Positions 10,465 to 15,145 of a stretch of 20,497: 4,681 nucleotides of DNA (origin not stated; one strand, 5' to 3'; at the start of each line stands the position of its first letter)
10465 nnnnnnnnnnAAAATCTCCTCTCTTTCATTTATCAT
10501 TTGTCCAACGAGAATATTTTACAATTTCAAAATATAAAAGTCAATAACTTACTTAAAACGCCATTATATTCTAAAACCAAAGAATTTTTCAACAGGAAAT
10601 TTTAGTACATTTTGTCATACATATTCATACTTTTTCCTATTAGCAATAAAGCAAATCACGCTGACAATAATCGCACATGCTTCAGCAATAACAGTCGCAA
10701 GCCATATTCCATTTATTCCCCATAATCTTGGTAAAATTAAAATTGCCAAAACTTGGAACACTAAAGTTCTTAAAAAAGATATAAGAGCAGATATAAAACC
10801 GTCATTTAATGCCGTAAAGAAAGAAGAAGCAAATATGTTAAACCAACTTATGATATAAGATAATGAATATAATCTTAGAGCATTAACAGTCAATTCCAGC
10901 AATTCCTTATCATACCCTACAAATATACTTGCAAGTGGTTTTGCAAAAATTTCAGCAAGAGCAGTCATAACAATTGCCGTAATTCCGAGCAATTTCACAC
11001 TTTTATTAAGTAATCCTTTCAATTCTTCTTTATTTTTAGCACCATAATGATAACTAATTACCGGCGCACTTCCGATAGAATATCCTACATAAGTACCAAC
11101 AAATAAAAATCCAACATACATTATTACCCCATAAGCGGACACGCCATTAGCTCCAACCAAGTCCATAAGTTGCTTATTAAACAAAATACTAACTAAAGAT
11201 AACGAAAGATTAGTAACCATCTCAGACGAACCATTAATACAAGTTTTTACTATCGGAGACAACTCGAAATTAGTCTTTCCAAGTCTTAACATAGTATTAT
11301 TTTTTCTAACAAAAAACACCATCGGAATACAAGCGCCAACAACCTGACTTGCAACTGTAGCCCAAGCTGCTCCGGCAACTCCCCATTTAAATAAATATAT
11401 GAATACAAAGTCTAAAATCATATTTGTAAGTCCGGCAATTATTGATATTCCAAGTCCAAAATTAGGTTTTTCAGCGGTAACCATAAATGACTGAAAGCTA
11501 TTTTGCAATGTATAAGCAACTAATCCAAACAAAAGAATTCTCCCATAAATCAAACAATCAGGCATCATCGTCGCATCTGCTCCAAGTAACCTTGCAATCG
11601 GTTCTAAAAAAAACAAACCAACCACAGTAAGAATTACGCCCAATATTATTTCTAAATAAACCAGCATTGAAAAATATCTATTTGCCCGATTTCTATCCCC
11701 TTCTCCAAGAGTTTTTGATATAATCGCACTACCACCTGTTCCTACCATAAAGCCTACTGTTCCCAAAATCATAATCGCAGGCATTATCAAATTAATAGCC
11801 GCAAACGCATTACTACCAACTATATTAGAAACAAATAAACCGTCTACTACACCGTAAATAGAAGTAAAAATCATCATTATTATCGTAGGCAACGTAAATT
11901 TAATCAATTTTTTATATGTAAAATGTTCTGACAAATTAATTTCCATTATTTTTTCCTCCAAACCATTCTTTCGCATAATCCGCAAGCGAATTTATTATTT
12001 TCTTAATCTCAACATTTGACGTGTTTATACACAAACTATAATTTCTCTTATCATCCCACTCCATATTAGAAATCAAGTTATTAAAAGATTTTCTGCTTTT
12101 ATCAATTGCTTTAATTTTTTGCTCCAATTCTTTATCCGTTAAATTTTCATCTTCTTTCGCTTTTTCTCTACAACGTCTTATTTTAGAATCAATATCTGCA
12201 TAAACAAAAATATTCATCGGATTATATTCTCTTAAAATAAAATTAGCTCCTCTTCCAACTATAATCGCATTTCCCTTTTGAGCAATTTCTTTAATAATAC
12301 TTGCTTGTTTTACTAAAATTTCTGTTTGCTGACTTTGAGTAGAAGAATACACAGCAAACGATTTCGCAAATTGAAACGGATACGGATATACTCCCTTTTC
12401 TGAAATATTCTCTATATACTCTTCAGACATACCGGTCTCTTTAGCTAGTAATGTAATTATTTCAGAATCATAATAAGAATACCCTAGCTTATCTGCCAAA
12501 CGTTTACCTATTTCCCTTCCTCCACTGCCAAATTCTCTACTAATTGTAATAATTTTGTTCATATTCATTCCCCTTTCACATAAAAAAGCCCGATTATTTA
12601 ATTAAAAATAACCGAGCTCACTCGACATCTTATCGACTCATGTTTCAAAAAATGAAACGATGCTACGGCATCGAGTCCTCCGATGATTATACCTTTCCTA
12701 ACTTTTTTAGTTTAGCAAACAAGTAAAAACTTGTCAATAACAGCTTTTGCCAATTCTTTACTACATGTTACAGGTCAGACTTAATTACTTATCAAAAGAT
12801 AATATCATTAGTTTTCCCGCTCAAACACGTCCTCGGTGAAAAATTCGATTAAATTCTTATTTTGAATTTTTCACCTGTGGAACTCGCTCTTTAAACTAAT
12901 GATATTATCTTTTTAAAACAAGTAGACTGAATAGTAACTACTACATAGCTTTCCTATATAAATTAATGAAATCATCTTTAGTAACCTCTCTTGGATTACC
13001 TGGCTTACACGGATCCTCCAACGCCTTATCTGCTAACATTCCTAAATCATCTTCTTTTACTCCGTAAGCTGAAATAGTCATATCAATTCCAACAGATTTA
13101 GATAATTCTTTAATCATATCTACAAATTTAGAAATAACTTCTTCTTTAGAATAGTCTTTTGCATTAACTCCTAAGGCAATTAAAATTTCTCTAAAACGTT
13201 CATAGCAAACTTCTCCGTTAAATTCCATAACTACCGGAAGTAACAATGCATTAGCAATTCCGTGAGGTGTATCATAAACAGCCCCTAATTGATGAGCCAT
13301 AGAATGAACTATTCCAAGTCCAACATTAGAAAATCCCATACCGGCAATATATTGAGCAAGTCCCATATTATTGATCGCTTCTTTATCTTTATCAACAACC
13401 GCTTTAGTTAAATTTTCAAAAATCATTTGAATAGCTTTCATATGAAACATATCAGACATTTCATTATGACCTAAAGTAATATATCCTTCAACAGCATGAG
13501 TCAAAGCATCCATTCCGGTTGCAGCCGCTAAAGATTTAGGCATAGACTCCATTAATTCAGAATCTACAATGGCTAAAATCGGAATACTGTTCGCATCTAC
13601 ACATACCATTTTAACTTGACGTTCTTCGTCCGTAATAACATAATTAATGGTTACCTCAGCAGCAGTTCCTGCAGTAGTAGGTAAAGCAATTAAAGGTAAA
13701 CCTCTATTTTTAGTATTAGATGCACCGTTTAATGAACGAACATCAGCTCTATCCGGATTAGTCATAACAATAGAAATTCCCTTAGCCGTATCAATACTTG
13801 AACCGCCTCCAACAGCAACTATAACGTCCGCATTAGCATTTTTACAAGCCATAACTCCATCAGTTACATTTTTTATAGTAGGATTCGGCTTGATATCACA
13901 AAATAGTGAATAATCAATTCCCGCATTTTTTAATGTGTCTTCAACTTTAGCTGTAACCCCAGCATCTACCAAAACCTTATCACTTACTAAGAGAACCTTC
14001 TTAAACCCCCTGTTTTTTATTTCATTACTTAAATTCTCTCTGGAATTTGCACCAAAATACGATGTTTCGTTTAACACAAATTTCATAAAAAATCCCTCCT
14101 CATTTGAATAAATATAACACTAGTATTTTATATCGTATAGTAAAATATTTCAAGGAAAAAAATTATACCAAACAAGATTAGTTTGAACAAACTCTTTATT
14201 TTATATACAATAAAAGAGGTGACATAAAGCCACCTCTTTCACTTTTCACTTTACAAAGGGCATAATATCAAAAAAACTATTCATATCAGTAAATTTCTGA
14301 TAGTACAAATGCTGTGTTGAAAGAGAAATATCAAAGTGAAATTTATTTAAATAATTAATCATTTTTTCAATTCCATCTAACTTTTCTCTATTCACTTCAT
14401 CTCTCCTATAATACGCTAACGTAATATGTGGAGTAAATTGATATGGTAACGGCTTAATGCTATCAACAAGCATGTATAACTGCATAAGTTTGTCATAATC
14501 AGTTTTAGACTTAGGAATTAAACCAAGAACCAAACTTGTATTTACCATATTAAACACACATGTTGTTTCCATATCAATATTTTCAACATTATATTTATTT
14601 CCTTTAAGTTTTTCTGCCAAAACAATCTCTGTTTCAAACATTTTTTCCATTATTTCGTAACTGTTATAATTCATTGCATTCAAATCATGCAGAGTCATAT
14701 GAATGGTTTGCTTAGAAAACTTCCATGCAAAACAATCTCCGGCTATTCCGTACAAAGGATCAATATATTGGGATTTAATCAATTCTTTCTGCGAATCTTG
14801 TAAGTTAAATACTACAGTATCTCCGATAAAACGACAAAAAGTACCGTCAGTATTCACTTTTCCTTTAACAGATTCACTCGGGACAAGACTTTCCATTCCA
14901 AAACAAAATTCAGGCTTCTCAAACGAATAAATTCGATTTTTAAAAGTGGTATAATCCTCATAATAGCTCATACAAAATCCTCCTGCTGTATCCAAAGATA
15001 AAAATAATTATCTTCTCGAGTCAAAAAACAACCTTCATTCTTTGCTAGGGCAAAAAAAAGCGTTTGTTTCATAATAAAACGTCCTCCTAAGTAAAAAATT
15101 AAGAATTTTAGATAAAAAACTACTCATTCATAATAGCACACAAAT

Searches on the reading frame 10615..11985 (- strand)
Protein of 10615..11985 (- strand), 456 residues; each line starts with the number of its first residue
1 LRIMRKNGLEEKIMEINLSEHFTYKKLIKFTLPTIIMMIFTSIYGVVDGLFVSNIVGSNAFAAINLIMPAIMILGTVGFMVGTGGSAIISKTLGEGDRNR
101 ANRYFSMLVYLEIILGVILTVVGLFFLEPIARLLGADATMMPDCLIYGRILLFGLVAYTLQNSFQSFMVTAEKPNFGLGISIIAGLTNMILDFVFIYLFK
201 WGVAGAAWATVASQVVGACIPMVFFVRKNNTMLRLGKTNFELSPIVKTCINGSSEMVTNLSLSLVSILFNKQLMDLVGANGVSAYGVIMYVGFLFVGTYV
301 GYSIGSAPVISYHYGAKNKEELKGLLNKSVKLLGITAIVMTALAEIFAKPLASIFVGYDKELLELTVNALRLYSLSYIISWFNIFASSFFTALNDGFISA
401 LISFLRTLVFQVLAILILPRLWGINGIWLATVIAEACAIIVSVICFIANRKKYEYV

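Call 13: search_protein_families(library=pfam, proteins=[window:10615-11985:-], max_evalue=0.00001)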
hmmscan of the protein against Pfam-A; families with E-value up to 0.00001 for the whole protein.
window:10615-11985:- (456 aa): 1 family
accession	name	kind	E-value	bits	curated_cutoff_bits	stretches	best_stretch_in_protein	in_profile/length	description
PF01554.23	MatE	-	1.1e-44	152.4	24.9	2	33-194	1-161/161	MatE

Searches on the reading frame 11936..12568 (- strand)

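Call 5: search_protein_families(library=pfam, proteins=[window:11936-12568:-], max_evalue=0.1)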
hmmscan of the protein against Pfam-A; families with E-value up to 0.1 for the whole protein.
window:11936-12568:- (210 aa): 5 families
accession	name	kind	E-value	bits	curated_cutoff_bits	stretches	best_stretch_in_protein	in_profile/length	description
PF13189.12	Cytidylate_kin2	-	6.8e-48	163.6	28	1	6-184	1-175/176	Cytidylate kinase-like family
PF02224.24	Cytidylate_kin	-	2.7e-06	27.7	26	1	75-200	89-210/211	Cytidylate kinase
PF01202.28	SKI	-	0.00043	20.9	22.1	0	14-48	2-34/159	Shikimate kinase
PF13238.12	AAA_18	-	0.0034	18.3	29.4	1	14-147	8-122/128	AAA domain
PF05267.17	DUF725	-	0.032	14.7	22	1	114-202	8-97/121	Protein of unknown function (DUF725)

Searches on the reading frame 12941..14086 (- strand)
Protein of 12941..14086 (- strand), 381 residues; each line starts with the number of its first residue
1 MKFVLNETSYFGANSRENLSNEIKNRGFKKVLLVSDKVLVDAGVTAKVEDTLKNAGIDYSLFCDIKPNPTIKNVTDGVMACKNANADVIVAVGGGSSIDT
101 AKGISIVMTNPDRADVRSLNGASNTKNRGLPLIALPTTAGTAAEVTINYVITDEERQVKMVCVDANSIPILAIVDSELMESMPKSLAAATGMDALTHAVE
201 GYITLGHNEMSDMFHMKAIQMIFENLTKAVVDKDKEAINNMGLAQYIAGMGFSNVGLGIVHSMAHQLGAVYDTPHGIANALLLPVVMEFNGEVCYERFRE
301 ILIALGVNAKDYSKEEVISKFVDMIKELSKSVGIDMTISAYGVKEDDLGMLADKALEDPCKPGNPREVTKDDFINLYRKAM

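Call 5: search_protein_families(library=pfam, proteins=[window:12941-14086:-], max_evalue=0.1)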
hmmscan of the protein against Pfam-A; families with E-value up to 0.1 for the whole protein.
window:12941-14086:- (381 aa): 4 families
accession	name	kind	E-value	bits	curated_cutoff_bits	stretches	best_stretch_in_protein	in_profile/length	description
PF25137.1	ADH_Fe_C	-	1.9e-63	214.1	27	1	188-381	2-194/194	Fe-containing alcohol dehydrogenase family, C-terminal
PF00465.25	Fe-ADH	-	2.6e-49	167.5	31.3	1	9-175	4-167/168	Iron-containing alcohol dehydrogenase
PF13685.12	Fe-ADH_2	-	3.5e-15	56.7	28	1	12-106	3-95/149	Iron-containing alcohol dehydrogenase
PF04230.19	PS_pyruv_trans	-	0.025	15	25.3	0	50-140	13-105/280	Polysaccharide pyruvyl transferase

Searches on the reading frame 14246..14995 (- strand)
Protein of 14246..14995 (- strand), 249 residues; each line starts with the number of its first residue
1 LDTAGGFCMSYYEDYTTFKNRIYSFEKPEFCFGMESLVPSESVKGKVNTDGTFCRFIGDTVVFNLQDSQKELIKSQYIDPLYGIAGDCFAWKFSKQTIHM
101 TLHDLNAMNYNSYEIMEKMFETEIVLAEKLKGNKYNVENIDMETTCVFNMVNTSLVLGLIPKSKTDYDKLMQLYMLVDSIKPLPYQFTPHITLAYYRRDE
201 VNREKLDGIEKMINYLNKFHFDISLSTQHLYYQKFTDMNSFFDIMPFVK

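Call 5: search_protein_families(library=pfam, proteins=[window:14246-14995:-], max_evalue=0.1)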
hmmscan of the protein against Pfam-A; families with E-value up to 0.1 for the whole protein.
window:14246-14995:- (249 aa): 4 families
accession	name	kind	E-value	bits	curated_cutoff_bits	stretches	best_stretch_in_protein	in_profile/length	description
PF08512.18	Rttp106-like_middle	-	0.0011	19.7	25.5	1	87-144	19-74/91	Histone chaperone Rttp106-like, middle domain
PF16187.10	Peptidase_M16_M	-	0.0024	17.4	29.7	1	78-144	23-88/284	Middle or third domain of peptidase_M16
PF02834.22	LigT_PEase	-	0.0059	17.2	23.3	1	180-225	27-71/87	LigT like Phosphoesterase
PF13563.12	2_5_RNA_ligase2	-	0.093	13.2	27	0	185-223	105-136/152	2'-5' RNA ligase superfamily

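Call 6: search_protein_families(library=padloc, proteins=[window:14246-14995:-], max_evalue=0.1)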
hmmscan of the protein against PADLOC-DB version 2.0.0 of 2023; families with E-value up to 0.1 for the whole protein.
window:14246-14995:- (249 aa): 0 families

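Call 7: search_protein_families(library=ncbifam, proteins=[window:14246-14995:-], max_evalue=0.1)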
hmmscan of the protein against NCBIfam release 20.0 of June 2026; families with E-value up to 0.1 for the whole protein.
window:14246-14995:- (249 aa): 1 family
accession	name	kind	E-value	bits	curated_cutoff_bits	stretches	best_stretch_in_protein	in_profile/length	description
TIGR02258.1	2_5_ligase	equivalog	0.014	15.3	65.7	1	142-238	73-168/180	RNA 2',3'-cyclic phosphodiesterase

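Call 9: search_protein_families(library=phrogs, proteins=[window:14246-14995:-], max_evalue=0.1)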
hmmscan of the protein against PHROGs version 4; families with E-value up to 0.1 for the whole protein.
window:14246-14995:- (249 aa): 2 families
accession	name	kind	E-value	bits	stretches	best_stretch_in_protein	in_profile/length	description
phrog_755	-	DNA, RNA and nucleotide metabolism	0.041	14.4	0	186-203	111-128/156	RNA ligase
phrog_6809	-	unknown function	0.062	14.3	0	200-226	12-38/168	-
